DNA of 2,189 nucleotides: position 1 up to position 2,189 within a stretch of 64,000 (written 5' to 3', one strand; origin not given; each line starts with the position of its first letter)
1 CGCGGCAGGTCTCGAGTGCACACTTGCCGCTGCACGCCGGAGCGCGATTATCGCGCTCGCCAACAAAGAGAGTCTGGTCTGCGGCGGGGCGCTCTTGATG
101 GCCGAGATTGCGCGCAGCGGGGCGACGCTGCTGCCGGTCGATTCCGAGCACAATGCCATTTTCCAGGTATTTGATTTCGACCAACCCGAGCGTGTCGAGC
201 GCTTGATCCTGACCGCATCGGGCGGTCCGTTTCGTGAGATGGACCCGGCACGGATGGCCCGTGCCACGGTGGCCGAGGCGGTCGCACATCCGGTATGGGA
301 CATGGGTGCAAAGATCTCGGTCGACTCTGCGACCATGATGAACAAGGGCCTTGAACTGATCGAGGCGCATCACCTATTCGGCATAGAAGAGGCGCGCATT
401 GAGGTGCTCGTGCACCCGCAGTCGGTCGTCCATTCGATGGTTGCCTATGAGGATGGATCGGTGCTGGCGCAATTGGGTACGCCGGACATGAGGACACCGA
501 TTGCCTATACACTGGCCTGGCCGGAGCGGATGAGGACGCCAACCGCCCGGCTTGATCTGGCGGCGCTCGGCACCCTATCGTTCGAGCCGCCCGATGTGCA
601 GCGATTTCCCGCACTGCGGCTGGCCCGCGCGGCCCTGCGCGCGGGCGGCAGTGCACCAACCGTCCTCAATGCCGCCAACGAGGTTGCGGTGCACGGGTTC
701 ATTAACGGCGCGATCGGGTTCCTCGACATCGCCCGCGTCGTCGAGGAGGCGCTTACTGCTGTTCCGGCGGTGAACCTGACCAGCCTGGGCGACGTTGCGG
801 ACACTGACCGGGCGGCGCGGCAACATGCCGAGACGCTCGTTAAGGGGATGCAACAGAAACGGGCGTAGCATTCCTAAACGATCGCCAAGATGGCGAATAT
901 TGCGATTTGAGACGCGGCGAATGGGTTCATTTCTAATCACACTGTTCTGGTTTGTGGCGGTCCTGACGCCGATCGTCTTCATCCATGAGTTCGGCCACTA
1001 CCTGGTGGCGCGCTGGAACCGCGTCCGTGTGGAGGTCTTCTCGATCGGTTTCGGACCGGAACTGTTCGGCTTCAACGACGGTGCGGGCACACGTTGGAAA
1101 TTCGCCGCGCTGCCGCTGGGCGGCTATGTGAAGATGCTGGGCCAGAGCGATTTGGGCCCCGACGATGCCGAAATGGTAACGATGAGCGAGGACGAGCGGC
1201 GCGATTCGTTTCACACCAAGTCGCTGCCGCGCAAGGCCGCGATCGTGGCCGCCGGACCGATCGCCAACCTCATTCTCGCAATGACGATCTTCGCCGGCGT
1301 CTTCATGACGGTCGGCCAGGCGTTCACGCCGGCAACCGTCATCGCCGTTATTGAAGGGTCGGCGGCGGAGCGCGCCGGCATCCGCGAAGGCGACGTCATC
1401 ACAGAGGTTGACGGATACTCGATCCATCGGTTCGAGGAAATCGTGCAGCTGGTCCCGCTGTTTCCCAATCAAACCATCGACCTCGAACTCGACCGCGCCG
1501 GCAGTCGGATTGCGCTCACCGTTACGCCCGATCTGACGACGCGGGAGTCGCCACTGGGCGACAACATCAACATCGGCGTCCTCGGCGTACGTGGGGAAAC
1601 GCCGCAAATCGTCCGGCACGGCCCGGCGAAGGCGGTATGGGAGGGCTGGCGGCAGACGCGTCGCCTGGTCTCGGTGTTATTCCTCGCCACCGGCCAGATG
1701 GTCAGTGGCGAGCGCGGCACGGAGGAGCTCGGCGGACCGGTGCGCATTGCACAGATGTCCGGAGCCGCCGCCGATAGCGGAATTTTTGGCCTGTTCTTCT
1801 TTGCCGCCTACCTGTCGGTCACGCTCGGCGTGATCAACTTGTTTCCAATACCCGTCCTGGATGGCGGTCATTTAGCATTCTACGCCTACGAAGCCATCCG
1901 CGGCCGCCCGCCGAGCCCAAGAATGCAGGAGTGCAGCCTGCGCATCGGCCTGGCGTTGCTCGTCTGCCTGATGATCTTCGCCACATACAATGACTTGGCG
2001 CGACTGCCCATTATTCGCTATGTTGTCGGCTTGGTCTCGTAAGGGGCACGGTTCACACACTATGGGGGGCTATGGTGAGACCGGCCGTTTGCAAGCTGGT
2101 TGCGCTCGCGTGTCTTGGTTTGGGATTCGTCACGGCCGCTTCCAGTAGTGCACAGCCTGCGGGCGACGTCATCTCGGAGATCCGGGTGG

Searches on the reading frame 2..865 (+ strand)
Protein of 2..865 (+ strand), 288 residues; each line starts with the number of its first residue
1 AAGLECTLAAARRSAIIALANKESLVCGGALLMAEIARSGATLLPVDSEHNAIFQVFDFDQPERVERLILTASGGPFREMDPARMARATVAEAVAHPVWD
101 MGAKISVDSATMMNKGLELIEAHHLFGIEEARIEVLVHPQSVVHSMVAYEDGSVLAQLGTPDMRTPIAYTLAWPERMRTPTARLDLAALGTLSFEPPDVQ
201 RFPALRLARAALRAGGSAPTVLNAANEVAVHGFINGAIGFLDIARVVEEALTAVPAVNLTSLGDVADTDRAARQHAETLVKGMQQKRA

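Call 41: search_protein_families(library=pfam, proteins=[window:2-865:+], max_evalue=0.0001)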
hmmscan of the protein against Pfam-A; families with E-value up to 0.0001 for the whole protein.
window:2-865:+ (288 aa): 3 families
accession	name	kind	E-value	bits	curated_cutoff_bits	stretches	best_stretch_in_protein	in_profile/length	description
PF13288.12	DXPR_C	-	5.8e-42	143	27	1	158-274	1-114/115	DXP reductoisomerase C-terminal domain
PF08436.17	DXP_redisom_C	-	9.6e-38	128.6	26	1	43-126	1-84/84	1-deoxy-D-xylulose 5-phosphate reductoisomerase C-terminal domain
PF02670.22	DXP_reductoisom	-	5.6e-06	27.5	21.7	1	1-29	101-129/129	1-deoxy-D-xylulose 5-phosphate reductoisomerase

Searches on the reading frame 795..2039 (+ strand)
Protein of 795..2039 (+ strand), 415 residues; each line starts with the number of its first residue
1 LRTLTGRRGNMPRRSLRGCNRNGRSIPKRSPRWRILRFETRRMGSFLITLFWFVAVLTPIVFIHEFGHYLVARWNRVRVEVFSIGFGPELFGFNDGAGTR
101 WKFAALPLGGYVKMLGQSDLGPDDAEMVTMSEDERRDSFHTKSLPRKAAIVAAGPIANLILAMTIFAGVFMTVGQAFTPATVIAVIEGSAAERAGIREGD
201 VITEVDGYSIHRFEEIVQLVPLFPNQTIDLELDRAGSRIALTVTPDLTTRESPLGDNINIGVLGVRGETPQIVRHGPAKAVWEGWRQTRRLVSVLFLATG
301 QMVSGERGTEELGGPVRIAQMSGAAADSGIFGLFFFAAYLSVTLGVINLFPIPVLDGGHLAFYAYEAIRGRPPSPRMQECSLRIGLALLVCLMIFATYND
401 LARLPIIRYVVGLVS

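Call 41: search_protein_families(library=pfam, proteins=[window:795-2039:+], max_evalue=0.0001)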
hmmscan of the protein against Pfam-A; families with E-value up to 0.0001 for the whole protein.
window:795-2039:+ (415 aa): 4 families
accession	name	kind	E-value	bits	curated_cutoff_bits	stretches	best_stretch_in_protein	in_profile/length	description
PF02163.28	Peptidase_M50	-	2.3e-64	217.2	27.2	1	53-391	2-220/221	Peptidase family M50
PF17820.7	PDZ_6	-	1.4e-10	41.2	27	1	182-220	2-40/54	PDZ domain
PF13180.12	PDZ_2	-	1.2e-07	32.3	27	1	180-243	14-78/80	PDZ domain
PF00595.29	PDZ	-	5.4e-07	30.3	23.2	1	171-214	16-61/81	PDZ domain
